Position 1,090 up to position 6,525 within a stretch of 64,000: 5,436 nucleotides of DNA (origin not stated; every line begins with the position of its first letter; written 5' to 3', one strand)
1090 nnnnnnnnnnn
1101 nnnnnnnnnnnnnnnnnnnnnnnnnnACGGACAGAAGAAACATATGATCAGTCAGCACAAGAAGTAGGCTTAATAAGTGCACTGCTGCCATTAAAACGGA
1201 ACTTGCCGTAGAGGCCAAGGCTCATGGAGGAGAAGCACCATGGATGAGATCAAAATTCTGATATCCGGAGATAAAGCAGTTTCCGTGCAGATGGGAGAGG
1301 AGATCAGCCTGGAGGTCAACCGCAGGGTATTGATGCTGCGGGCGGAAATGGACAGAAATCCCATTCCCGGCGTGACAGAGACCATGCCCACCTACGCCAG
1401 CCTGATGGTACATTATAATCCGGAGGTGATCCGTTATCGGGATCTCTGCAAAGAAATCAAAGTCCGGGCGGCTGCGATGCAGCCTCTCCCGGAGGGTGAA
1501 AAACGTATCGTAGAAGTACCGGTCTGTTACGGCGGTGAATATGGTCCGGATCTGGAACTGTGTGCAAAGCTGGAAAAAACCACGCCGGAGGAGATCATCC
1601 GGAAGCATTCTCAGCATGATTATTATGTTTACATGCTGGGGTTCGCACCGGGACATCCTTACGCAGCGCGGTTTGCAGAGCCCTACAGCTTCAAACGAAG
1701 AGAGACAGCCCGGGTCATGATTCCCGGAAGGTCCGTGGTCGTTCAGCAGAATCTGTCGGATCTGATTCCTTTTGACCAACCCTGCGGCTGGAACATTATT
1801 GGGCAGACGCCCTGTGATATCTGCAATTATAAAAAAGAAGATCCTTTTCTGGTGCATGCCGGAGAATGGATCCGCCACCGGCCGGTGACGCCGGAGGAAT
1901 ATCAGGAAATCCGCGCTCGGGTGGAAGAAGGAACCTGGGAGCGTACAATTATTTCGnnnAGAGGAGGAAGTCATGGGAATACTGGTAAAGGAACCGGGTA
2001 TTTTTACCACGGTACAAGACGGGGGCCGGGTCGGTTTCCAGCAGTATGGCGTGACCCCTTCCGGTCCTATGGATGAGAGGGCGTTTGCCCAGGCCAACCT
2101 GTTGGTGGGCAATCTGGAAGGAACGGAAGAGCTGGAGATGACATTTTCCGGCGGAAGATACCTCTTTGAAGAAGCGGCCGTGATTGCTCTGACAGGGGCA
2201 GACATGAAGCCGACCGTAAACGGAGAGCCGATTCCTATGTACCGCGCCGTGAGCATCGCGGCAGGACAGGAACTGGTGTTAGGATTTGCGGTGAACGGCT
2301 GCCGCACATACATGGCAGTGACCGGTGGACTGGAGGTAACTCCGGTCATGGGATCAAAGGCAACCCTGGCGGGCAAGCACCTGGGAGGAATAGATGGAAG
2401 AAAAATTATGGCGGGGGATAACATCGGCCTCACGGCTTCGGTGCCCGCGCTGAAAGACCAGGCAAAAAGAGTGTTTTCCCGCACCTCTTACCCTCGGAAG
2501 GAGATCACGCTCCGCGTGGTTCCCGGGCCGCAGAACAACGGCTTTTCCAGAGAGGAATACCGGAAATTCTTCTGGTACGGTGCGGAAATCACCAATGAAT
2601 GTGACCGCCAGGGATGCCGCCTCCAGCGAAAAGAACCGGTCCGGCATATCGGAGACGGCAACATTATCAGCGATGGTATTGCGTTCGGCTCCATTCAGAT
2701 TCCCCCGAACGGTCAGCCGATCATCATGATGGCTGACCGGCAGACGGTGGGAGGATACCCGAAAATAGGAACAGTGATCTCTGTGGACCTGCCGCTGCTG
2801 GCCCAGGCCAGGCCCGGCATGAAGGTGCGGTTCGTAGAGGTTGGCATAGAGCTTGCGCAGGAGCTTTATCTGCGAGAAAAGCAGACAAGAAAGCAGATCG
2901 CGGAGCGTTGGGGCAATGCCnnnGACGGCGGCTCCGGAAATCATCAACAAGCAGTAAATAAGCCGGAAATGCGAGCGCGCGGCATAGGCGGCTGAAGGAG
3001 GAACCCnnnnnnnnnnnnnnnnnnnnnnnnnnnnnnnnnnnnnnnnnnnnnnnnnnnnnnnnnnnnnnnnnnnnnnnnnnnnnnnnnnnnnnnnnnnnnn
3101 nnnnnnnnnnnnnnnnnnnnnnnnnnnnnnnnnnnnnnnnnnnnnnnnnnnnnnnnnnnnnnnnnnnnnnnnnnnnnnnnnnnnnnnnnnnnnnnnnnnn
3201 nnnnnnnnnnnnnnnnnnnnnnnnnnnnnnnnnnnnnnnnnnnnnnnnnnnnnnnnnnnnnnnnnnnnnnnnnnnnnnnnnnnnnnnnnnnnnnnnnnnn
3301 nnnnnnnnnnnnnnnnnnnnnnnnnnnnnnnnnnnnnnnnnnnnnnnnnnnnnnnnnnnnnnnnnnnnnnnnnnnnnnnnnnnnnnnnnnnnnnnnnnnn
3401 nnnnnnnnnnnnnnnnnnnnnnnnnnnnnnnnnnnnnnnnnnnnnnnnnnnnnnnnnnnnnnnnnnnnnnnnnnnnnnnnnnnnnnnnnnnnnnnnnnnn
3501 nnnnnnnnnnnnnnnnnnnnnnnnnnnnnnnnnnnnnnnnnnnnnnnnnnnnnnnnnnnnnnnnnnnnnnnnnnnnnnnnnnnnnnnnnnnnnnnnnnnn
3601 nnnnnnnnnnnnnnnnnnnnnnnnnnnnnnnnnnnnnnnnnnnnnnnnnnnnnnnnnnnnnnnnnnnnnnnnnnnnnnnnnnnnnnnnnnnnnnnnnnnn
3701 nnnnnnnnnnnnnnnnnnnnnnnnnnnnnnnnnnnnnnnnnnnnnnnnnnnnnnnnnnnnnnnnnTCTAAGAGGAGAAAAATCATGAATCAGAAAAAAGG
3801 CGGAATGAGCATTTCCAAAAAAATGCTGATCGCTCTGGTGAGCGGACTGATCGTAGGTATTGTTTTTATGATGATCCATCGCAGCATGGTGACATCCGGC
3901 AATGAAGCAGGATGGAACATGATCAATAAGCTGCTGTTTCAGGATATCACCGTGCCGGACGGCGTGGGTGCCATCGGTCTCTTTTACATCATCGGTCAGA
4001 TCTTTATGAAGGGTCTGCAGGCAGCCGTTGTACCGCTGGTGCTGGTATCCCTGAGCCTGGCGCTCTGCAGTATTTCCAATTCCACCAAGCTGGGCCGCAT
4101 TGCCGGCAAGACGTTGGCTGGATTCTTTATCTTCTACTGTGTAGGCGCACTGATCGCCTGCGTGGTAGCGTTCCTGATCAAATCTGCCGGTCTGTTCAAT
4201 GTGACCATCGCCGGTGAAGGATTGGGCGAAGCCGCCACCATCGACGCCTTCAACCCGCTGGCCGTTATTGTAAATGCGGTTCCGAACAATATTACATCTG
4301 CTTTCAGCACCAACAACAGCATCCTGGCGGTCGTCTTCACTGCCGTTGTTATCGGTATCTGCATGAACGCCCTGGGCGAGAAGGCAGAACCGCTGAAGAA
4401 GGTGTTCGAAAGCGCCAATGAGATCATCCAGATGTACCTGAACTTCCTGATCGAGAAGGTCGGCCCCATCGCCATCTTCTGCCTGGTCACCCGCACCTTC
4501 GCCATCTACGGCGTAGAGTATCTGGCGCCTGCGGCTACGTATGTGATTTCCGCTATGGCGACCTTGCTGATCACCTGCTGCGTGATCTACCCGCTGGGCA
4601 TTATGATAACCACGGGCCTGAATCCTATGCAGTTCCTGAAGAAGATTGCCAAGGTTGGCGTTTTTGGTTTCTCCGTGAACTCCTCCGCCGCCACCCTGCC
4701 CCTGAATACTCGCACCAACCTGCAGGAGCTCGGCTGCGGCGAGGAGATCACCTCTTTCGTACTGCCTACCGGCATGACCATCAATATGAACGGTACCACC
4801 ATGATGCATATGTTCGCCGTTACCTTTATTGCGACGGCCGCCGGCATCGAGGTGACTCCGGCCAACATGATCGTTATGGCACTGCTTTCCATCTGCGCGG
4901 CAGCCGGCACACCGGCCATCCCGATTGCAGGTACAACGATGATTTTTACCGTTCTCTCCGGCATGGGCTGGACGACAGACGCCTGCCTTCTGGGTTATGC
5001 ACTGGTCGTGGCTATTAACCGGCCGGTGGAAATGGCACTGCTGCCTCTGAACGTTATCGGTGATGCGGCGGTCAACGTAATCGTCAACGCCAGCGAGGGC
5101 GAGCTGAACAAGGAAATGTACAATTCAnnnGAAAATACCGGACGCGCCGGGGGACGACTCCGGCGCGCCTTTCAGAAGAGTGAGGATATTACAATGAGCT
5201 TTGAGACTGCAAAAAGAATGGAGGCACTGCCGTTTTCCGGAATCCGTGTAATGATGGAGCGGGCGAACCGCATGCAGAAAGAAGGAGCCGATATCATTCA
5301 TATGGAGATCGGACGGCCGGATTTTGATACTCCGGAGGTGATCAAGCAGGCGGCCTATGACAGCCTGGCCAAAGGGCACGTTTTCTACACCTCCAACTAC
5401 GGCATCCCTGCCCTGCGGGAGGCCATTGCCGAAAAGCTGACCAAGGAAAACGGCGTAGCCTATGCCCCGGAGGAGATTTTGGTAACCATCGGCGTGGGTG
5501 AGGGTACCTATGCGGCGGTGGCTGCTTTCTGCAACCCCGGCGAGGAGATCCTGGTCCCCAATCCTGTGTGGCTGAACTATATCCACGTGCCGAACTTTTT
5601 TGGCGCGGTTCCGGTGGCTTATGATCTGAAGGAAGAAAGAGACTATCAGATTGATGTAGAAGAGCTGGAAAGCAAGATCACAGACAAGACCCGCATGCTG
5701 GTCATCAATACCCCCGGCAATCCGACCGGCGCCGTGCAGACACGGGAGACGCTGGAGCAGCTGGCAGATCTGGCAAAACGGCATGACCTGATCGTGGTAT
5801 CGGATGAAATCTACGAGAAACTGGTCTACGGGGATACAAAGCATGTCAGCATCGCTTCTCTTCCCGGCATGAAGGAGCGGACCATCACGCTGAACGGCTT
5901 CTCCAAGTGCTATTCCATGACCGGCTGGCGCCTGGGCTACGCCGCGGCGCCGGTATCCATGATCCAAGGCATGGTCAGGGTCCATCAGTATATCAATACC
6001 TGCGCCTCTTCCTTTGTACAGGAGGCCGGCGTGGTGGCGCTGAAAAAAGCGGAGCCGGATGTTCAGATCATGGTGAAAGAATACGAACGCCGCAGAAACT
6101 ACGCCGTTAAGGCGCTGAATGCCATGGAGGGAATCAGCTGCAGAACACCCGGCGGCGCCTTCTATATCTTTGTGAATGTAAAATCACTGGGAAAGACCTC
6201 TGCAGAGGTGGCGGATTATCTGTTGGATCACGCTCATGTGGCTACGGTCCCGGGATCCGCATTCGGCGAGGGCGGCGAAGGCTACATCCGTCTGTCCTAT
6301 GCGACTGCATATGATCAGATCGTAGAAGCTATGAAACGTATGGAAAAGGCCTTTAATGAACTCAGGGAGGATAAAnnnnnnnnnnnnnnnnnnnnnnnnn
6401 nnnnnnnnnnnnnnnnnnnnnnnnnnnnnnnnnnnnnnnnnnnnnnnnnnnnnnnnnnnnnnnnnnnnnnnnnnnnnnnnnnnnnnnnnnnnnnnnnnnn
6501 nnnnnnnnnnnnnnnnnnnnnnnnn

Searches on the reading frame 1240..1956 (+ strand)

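Call 62: search_protein_families(library=pfam, proteins=[window:1240-1956:+], max_evalue=0.001)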
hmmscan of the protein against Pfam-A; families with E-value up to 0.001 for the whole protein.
window:1240-1956:+ (239 aa): 1 family
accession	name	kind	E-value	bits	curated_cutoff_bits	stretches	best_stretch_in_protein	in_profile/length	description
PF02682.21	CT_C_D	-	9.8e-56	189.1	22.1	1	5-204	2-201/202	Carboxyltransferase domain, subdomain C and D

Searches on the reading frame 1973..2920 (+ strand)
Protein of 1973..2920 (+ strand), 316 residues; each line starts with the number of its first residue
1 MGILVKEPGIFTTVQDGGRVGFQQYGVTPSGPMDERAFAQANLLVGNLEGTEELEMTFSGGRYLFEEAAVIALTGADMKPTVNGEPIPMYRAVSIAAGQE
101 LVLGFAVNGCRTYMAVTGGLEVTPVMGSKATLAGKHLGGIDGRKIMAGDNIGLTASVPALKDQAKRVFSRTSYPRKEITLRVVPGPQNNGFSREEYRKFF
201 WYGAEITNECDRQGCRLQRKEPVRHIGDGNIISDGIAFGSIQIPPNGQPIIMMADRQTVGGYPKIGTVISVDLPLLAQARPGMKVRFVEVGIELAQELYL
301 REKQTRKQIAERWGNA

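Call 62: search_protein_families(library=pfam, proteins=[window:1973-2920:+], max_evalue=0.001)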
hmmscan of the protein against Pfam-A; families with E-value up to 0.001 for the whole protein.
window:1973-2920:+ (316 aa): 1 family
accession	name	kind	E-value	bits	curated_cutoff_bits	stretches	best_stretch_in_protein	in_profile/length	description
PF02626.20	CT_A_B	-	3e-90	302.8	25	1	25-288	1-260/261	Carboxyltransferase domain, subdomain A and B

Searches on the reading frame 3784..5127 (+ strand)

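Call 62: search_protein_families(library=pfam, proteins=[window:3784-5127:+], max_evalue=0.001)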
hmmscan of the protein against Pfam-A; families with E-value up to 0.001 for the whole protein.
window:3784-5127:+ (448 aa): 1 family
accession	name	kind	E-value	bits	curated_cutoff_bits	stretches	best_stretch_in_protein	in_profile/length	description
PF00375.23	SDF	-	7.8e-81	272.5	27.9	1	12-436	3-386/387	Sodium:dicarboxylate symporter family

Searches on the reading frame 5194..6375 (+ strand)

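Call 62: search_protein_families(library=pfam, proteins=[window:5194-6375:+], max_evalue=0.001)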
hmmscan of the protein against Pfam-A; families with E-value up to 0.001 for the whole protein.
window:5194-6375:+ (394 aa): 5 families
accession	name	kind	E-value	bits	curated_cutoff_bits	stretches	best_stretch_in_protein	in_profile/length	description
PF00155.27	Aminotran_1_2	-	4.4e-74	250.3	19.7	1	33-373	2-351/361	Aminotransferase class I and II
PF01041.23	DegT_DnrJ_EryC1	-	8e-07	29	19.8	1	111-204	59-145/360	DegT/DnrJ/EryC1/StrS aminotransferase family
PF01053.26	Cys_Met_Meta_PP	-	1.8e-05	23.9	27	1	102-205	76-174/381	Cys/Met metabolism PLP-dependent enzyme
PF00266.25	Aminotran_5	-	0.00014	21.4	21.5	1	145-204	119-175/371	Aminotransferase class-V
PF12897.13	Asp_aminotransf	-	0.00058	19.2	27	0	116-239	124-253/421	Aspartate amino-transferase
